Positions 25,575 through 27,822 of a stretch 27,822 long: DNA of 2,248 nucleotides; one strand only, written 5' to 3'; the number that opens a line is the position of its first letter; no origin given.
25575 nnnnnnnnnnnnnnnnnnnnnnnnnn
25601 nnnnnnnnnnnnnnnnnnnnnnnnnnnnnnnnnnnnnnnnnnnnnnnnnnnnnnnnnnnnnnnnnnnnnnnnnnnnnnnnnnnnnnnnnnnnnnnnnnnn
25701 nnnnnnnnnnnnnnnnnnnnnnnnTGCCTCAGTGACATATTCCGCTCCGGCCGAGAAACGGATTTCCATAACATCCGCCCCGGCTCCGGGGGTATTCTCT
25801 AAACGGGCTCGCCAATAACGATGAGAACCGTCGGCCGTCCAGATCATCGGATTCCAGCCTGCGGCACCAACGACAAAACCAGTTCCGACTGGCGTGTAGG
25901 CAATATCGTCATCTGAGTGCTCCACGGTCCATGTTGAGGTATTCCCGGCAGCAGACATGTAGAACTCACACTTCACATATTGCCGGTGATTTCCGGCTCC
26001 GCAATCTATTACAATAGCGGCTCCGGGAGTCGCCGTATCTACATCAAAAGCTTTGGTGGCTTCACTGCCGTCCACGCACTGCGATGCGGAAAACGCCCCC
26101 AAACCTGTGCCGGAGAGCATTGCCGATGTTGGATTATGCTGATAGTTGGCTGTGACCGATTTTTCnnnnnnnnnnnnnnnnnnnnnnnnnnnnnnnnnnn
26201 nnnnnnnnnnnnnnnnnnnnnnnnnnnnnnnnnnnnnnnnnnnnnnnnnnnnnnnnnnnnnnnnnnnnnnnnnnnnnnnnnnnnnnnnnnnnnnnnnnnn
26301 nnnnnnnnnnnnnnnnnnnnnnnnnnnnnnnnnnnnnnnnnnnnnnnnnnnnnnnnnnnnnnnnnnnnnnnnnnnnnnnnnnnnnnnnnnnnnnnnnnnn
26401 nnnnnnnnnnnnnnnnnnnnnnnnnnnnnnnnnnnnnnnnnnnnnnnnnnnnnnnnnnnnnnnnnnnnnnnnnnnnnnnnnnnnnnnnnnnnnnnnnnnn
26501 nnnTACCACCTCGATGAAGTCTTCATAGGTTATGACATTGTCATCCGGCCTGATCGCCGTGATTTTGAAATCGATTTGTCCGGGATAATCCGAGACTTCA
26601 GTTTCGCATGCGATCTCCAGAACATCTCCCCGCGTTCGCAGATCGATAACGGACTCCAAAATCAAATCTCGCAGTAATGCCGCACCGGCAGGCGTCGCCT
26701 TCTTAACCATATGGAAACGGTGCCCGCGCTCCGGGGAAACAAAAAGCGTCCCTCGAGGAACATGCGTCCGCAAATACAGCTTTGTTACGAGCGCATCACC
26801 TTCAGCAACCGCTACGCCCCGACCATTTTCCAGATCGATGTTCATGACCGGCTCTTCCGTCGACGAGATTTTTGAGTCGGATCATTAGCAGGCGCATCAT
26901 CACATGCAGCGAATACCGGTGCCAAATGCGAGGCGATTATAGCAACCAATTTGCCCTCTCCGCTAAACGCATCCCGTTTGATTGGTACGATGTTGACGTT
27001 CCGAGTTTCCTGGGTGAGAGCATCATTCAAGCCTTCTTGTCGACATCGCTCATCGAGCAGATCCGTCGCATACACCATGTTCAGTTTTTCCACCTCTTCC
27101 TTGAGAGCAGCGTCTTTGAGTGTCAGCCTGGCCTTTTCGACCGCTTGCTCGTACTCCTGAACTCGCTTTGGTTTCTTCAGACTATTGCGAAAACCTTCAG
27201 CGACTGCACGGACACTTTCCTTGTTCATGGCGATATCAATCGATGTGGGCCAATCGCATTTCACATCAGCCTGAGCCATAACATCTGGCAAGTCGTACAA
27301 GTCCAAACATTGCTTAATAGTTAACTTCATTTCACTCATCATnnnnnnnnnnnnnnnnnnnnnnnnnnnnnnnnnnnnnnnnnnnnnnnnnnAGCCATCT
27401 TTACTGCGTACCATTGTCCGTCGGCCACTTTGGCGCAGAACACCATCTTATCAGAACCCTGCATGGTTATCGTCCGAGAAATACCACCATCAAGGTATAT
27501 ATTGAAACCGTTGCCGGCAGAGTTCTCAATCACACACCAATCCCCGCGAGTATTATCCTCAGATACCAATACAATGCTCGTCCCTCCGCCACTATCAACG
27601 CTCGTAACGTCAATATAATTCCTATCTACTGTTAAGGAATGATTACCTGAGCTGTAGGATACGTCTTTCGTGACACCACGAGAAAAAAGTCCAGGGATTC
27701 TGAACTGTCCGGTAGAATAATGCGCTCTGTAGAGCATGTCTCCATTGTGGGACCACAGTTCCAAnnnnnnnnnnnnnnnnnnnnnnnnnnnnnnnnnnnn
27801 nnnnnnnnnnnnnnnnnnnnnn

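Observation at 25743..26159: Discoidin/F5-8C-like domain inserted inside the baseplate J wedge protein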

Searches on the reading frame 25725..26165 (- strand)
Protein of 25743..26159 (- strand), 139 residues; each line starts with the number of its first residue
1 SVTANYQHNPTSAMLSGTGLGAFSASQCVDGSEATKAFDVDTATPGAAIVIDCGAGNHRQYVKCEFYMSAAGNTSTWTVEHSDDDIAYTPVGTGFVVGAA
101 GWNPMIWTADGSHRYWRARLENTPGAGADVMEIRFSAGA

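Call 3: search_protein_families(library=pfam, proteins=[window:25743-26159:-], max_evalue=1)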
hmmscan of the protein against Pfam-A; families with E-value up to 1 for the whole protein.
window:25743-26159:- (139 aa): 1 family
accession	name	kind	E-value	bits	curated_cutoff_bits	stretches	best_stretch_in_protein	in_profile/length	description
PF00754.31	F5_F8_type_C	-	0.056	14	28.2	1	21-93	12-82/127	F5/8 type C domain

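Call 4: search_protein_families(library=phrogs, proteins=[window:25743-26159:-], max_evalue=0.01)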
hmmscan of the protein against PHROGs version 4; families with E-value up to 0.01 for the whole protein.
window:25743-26159:- (139 aa): 0 families

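Call 10: search_protein_families(library=pfam, alignment_id=A2, max_evalue=1)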
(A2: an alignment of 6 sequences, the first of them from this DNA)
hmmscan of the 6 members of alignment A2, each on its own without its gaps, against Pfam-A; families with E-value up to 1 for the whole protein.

A. member 1, seq(147 aa): 1 family
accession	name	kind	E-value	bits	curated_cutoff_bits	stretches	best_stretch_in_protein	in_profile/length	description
PF00754.31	F5_F8_type_C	-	0.061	13.9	28.2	1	23-95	12-82/127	F5/8 type C domain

B. families by the number of members that match (of 6 scanned): 4 families
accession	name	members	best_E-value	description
PF00754.31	F5_F8_type_C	5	3.5e-08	F5/8 type C domain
PF22633.2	F5_F8_type_C_2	3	8.5e-08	NedA-like, galactose-binding domain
PF13385.13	Laminin_G_3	1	0.0082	Concanavalin A-like lectin/glucanases superfamily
PF18805.7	LRR_10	1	0.088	Leucine-rich repeat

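Call 11: search_solved_structures(query=A2, max_evalue=10, show_alignments=3)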
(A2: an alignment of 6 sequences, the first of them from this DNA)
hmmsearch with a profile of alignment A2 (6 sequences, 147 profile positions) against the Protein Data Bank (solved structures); distinct sequences matched with E-value up to 10: 14.
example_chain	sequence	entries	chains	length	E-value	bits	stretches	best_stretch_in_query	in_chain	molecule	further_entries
6tr4_A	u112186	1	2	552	0.0047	19.9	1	20-145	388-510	F5/8 type C domain-containing protein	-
6tr3_A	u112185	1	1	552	0.0051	19.8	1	20-145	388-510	F5/8 type C domain-containing protein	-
3bn6_A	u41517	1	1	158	0.015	18.2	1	13-99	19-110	Lactadherin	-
2pqs_A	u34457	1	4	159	0.016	18.2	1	13-99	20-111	Lactadherin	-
7wdt_A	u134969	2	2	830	0.023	17.7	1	74-121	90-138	Beta-N-acetylhexosaminidase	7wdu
6yxz_JJJ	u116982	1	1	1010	0.032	17.2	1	74-121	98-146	Beta-N-acetylhexosaminidase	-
6z14_JJJ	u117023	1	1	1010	0.032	17.2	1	74-121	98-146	Beta-N-acetylhexosaminidase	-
2w1q_A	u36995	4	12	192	0.063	16.3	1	28-96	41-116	HYALURONOGLUCOSAMINIDASE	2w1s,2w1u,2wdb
4lks_A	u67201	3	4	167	0.075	16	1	28-100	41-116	Glycosyl hydrolase, family 31/fibronectin type III domain protein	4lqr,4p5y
2l9l_A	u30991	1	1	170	0.14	15.1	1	31-99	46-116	Lactadherin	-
6e9q_A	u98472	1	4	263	0.44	13.5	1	15-56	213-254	Bovine ultralong antibody BOV-6 heavy chain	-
6t2r_AAA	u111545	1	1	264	0.54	13.2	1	63-132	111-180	Beta-glycosidase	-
1hkv_A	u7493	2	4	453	1.3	12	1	48-83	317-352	DIAMINOPIMELATE DECARBOXYLASE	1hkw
2o0t_A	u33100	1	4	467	1.4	11.9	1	48-83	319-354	Diaminopimelate decarboxylase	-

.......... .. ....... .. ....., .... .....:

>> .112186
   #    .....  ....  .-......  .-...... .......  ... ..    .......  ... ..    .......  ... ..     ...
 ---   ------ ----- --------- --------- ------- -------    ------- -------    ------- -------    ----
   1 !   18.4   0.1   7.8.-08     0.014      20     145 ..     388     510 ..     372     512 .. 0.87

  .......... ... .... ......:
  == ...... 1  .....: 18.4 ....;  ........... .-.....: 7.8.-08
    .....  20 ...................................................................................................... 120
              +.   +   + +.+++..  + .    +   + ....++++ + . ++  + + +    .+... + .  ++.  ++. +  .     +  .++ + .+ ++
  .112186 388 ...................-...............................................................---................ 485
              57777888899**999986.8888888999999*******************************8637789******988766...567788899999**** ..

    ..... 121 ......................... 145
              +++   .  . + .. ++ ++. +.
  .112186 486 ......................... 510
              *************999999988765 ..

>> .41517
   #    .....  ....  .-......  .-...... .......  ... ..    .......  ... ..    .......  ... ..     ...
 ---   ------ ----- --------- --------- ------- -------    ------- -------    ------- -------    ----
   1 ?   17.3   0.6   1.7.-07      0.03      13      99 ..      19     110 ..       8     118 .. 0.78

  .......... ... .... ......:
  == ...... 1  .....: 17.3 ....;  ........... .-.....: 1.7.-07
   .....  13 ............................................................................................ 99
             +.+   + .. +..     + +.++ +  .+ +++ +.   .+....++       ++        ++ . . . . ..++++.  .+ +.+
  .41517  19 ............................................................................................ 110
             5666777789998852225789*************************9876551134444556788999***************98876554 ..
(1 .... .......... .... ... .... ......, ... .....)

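Call 19: search_protein_representatives(alignment_id=A2)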
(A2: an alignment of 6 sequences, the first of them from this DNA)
Query: 6 sequences, 147 profile positions. Proteins with E-value up to 0.001 (for the whole library): 1023; up to 1e-10: 334; up to 1e-30: 62. The best 150 are listed.
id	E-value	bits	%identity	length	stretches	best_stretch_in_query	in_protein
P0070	6.3e-84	295.3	-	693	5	16-139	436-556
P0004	3.0e-66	238.0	-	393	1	1-146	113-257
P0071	3.5e-66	237.7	-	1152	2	15-139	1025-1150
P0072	1.1e-64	232.9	-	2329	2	9-140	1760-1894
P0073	3.5e-64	231.2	-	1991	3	7-139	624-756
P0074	1.2e-56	206.8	-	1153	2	8-138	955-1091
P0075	2.6e-55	202.4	-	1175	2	9-138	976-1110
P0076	1.5e-54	200.0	-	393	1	2-147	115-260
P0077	6.1e-52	191.5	-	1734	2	9-142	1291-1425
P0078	2.9e-50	186.1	-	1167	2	12-138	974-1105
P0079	4.8e-44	165.9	-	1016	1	10-138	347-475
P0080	4.0e-43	162.9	-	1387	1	18-142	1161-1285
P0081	8.8e-43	161.8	-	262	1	9-138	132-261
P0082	1.6e-42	161.0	-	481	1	8-138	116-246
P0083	5.3e-42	159.3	-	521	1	9-139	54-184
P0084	3.9e-41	156.5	-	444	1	9-138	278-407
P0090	1.2e-38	148.4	-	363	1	3-139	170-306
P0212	4.4e-21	91.4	-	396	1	13-146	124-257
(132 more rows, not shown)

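Call 41: search_protein_families(library=pfam, proteins=[P0070, P0071, P0074, P0079, P0081, P0082, P0083, P0084, P0090, P0073], max_evalue=0.001)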
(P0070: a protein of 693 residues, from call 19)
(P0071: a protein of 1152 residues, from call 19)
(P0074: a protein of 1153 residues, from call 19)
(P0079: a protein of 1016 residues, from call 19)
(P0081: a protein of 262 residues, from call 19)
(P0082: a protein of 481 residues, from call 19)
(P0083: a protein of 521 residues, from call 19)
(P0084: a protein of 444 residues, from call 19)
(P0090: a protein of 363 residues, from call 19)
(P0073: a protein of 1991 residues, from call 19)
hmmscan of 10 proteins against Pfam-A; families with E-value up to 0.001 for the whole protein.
P0070 (693 aa): 3 families
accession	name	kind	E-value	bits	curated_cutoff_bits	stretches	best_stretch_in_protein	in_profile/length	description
PF00754.31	F5_F8_type_C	-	3.4e-34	118.1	28.2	3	443-541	12-114/127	F5/8 type C domain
PF22633.2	F5_F8_type_C_2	-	4.6e-30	104.5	27.8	3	450-514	2-68/91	NedA-like, galactose-binding domain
PF24135.1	DUF7402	-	1.1e-05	26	27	0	457-504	35-84/133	Domain of unknown function (DUF7402)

P0071 (1152 aa): 2 families
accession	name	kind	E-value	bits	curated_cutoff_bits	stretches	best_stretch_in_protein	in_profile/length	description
PF00754.31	F5_F8_type_C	-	2e-14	54.3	28.2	1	877-980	13-119/127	F5/8 type C domain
PF22633.2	F5_F8_type_C_2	-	1.9e-12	48.1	27.8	1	882-971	3-91/91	NedA-like, galactose-binding domain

P0074 (1153 aa): 2 families
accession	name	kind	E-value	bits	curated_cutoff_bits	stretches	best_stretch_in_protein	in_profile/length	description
PF00754.31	F5_F8_type_C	-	4.6e-09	36.9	28.2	1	970-1044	10-83/127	F5/8 type C domain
PF22633.2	F5_F8_type_C_2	-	1.2e-07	32.6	27.8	1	976-1039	1-66/91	NedA-like, galactose-binding domain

P0079 (1016 aa): 5 families
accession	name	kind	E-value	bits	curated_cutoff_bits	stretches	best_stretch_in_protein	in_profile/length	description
PF13385.13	Laminin_G_3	-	9.9e-38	130.1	27.6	2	494-647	1-151/151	Concanavalin A-like lectin/glucanases superfamily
PF02210.31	Laminin_G_2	-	2e-14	54.6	22.9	1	536-636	15-123/126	Laminin G domain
PF10102.14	DUF2341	-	2.6e-10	41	23.4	1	1-35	48-82/84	Domain of unknown function (DUF2341)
PF02973.23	Sialidase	-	3.4e-08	33.7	26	1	542-648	71-183/189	Sialidase, N-terminal domain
PF00054.30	Laminin_G_1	-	1.2e-07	32.4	24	1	561-636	39-125/131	Laminin G domain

P0081 (262 aa): 2 families
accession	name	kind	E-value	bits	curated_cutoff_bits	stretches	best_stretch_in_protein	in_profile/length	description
PF00754.31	F5_F8_type_C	-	2.9e-10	40.8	28.2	1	147-250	12-118/127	F5/8 type C domain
PF22633.2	F5_F8_type_C_2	-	2.6e-07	31.6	27.8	1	152-219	1-68/91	NedA-like, galactose-binding domain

P0082 (481 aa): 4 families
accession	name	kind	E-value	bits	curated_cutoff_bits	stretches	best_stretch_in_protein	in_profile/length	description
PF13385.13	Laminin_G_3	-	1.4e-24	87.4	27.6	1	265-433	1-151/151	Concanavalin A-like lectin/glucanases superfamily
PF00754.31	F5_F8_type_C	-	1.6e-08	35.2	28.2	1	129-232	12-114/127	F5/8 type C domain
PF22633.2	F5_F8_type_C_2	-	8.7e-06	26.7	27.8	1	137-217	1-81/91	NedA-like, galactose-binding domain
PF02973.23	Sialidase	-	0.00018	21.5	26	1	362-434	114-183/189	Sialidase, N-terminal domain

P0083 (521 aa): 2 families
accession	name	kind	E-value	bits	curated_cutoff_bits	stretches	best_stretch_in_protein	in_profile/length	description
PF00754.31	F5_F8_type_C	-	8.2e-06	26.4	28.2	1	68-140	10-82/127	F5/8 type C domain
PF22633.2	F5_F8_type_C_2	-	0.00049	21.1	27.8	0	74-141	1-68/91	NedA-like, galactose-binding domain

P0084 (444 aa): 2 families
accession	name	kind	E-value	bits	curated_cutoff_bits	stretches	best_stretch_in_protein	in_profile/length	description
PF00754.31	F5_F8_type_C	-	1.6e-06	28.7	28.2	1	295-398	13-119/127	F5/8 type C domain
PF22633.2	F5_F8_type_C_2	-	9.3e-06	26.6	27.8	1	300-388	3-90/91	NedA-like, galactose-binding domain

P0090 (363 aa): 2 families
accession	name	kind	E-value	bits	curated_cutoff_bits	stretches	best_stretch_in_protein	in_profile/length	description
PF00754.31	F5_F8_type_C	-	5.1e-11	43.2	28.2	1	187-281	11-105/127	F5/8 type C domain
PF22633.2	F5_F8_type_C_2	-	4.2e-10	40.5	27.8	1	196-266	1-70/91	NedA-like, galactose-binding domain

P0073 (1991 aa): 4 families
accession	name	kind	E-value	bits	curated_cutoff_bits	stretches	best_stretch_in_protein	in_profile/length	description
PF05593.20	RHS_repeat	-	1.6e-57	191.3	22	7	1918-1955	1-38/38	RHS Repeat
PF00754.31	F5_F8_type_C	-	1.6e-14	54.6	28.2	2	638-741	12-114/127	F5/8 type C domain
PF20148.4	DUF6531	-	1.9e-07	31.8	24.1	1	405-469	12-74/74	Domain of unknown function (DUF6531)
PF22633.2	F5_F8_type_C_2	-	5.1e-05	24.3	27.8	0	647-736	2-90/91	NedA-like, galactose-binding domain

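Call 45: search_dna_similar(query=window:25743-26159:-, collection=phages, mode=protein, max_evalue=0.01, max_rows=25)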
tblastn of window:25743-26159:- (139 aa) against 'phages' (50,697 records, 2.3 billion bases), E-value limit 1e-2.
No match.

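Call 51: find_related_loci(query=A2, collection=viral_contigs, flank=10000)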
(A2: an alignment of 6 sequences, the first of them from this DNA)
Query A2 (147 aa) in viral_contigs; peptide patterns used: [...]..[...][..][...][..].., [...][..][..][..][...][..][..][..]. (x = any residue, [..] = any of these).
62 stretches matched a pattern, but none encodes a relative of the query by tblastn (E <= 1e-3).

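Call 77: find_encoding_contigs(protein=P0212, flank=10000, max_places=2)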
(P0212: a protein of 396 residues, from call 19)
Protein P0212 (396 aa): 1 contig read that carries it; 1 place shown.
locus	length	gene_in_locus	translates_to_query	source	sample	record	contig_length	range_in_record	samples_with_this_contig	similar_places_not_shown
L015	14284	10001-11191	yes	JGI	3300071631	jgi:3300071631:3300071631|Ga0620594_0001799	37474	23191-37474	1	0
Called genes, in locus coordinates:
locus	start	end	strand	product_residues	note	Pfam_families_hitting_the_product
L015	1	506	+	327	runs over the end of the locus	-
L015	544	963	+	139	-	PF07030:Phage_Mu_Gp36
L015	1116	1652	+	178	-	-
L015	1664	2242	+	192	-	PF08873:Phage_Mu_Gp37 (faint)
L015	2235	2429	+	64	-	-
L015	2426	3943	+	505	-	PF04984:Phage_sheath_1, PF17482:Phage_sheath_1C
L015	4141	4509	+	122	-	-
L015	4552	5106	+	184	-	-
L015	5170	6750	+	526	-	PF06791:TMP_2 (faint), PF10145:PhageMin_Tail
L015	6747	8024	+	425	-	PF07157:DNA_circ_N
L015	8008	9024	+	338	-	PF21683:GpP-like_1st, PF22174:NMB1110-like_C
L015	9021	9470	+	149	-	PF06890:Phage_Mu_Gp45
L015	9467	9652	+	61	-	-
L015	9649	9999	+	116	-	PF07409:GP46 (weak)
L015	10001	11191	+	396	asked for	PF26078:Baseplate_J_M (faint), PF00754:F5_F8_type_C, PF22633:F5_F8_type_C_2 (faint)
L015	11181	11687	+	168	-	PF10076:Phage_Mu_Gp48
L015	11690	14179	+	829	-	PF12708:Pect-lyase_RHGA_epim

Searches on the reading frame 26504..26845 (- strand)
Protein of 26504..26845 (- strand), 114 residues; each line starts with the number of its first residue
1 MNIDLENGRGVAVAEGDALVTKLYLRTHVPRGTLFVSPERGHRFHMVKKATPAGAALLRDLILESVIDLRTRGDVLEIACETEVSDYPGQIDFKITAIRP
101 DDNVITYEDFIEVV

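Call 3: search_protein_families(library=pfam, proteins=[window:26504-26845:-], max_evalue=1)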
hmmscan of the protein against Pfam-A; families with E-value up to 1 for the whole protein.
window:26504-26845:- (114 aa): 1 family
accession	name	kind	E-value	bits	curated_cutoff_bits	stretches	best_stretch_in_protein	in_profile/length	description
PF13350.11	Y_phosphatase3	-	0.034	14.5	22.2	1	37-75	24-62/240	Tyrosine phosphatase family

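Call 4: search_protein_families(library=phrogs, proteins=[window:26504-26845:-], max_evalue=0.01)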
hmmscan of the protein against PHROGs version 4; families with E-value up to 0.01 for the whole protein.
window:26504-26845:- (114 aa): 0 families

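Call 63: search_solved_structures(query=window:26504-26845:-, max_evalue=10)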
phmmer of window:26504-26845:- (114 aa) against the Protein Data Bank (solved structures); distinct sequences matched with E-value up to 10: 12.
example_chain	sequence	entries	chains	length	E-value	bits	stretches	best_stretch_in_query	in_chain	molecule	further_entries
1py0_A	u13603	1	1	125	0.21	15.1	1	14-80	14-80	Pseudoazurin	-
4paz_A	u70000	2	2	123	0.34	14.4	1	14-80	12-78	PSEUDOAZURIN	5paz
6paz_A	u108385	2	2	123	0.38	14.2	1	14-80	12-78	PSEUDOAZURIN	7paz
1paz_A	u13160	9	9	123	0.38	14.2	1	14-80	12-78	PSEUDOAZURIN PRECURSOR | PSEUDOAZURIN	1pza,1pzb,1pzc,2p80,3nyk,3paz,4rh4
5x31_A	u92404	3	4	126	0.4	14.2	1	14-80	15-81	Pseudoazurin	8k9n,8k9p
3cnf_A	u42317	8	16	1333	0.53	13.8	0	26-85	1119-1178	VP1 | Capsid protein VP1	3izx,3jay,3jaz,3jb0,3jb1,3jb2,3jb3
9euf_L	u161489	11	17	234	0.78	13.2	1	16-108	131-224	Baseplate wedge subunit | ORF61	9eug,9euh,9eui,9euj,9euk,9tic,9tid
3ygs_P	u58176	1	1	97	1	12.8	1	42-75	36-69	PROCASPASE 9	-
5juy_O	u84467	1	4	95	1.1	12.7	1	42-75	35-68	Caspase-9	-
5wve_S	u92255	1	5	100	1.1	12.7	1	42-75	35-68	Caspase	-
9r44_A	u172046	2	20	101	1.2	12.6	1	42-75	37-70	Caspase-9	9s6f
4rhw_E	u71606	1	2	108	1.4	12.4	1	42-75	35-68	Caspase-9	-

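Call 64: search_protein_families(library=ncbifam, proteins=[window:26504-26845:-], max_evalue=0.1)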
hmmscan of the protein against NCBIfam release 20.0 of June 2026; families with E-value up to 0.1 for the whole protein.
window:26504-26845:- (114 aa): 0 families

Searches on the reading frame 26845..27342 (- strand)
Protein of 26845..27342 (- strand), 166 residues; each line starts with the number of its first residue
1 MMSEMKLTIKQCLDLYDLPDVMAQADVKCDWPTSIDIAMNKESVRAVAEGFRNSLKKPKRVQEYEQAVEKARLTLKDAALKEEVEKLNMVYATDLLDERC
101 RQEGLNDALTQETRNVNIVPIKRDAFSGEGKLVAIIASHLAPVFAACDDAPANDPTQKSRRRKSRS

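Call 3: search_protein_families(library=pfam, proteins=[window:26845-27342:-], max_evalue=1)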
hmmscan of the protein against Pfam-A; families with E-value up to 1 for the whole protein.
window:26845-27342:- (166 aa): 0 families

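Call 4: search_protein_families(library=phrogs, proteins=[window:26845-27342:-], max_evalue=0.01)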
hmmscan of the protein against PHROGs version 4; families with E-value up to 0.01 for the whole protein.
window:26845-27342:- (166 aa): 0 families

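Call 64: search_protein_families(library=ncbifam, proteins=[window:26845-27342:-], max_evalue=0.1)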
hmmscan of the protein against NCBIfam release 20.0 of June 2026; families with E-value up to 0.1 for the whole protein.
window:26845-27342:- (166 aa): 0 families

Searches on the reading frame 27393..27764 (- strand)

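Call 3: search_protein_families(library=pfam, proteins=[window:27393-27764:-], max_evalue=1)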
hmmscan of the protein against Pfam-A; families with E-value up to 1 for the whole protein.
window:27393-27764:- (124 aa): 0 families

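Call 4: search_protein_families(library=phrogs, proteins=[window:27393-27764:-], max_evalue=0.01)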
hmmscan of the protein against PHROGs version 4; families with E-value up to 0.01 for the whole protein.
window:27393-27764:- (124 aa): 0 families

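Call 64: search_protein_families(library=ncbifam, proteins=[window:27393-27764:-], max_evalue=0.1)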
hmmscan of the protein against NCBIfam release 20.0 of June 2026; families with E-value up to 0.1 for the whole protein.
window:27393-27764:- (124 aa): 1 family
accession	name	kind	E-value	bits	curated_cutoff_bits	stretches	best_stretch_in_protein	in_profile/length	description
TIGR02042.1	sir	equivalog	0.079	11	731.5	1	59-102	234-276/581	sulfite reductase, ferredoxin dependent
